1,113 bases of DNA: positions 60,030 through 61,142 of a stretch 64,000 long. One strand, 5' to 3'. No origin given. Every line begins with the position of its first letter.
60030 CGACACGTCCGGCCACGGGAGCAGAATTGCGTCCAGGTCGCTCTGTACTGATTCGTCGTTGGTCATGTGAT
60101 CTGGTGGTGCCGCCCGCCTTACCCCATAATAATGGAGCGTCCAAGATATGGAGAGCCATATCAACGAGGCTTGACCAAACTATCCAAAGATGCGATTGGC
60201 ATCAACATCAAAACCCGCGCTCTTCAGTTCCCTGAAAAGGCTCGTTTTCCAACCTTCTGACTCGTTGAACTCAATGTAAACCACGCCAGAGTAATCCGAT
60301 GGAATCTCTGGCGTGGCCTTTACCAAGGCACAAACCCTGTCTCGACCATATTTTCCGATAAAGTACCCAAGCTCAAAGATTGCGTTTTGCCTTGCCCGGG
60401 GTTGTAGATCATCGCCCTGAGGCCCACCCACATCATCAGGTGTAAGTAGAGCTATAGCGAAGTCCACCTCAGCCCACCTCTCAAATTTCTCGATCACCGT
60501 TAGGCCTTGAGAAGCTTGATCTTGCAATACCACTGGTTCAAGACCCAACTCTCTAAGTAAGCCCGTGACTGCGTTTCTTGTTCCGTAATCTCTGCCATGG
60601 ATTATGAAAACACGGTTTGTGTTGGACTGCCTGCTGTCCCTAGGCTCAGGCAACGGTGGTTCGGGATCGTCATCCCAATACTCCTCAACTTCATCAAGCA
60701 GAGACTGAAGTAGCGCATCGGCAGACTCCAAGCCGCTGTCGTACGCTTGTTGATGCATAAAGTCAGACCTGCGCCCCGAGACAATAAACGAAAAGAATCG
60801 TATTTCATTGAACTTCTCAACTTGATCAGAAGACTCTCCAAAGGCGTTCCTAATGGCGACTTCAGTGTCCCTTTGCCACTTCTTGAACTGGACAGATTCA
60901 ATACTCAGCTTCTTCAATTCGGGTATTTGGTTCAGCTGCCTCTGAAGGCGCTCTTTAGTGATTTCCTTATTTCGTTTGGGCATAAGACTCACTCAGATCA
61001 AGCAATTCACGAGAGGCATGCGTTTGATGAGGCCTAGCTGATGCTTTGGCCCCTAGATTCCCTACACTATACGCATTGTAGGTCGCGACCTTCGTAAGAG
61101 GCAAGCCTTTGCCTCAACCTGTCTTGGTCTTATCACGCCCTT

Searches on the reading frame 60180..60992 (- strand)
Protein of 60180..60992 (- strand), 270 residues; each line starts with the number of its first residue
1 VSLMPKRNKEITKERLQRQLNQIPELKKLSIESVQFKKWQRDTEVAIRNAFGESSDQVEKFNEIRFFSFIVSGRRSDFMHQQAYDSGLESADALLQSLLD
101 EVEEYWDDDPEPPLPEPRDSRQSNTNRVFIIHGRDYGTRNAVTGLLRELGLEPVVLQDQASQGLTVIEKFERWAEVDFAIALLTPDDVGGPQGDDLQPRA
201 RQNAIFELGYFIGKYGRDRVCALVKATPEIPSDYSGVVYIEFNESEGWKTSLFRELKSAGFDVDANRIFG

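Call 87: search_protein_families(library=pfam, proteins=[window:60180-60992:-], max_evalue=0.0001)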
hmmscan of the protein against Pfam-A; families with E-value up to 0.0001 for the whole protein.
window:60180-60992:- (270 aa): 1 family
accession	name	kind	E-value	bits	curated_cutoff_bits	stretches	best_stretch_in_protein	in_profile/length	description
PF10137.14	CAP12-PCTIR_TIR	-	8.4e-36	123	24.7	1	127-243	1-118/119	CAP12/Pycsar effector protein, TIR domain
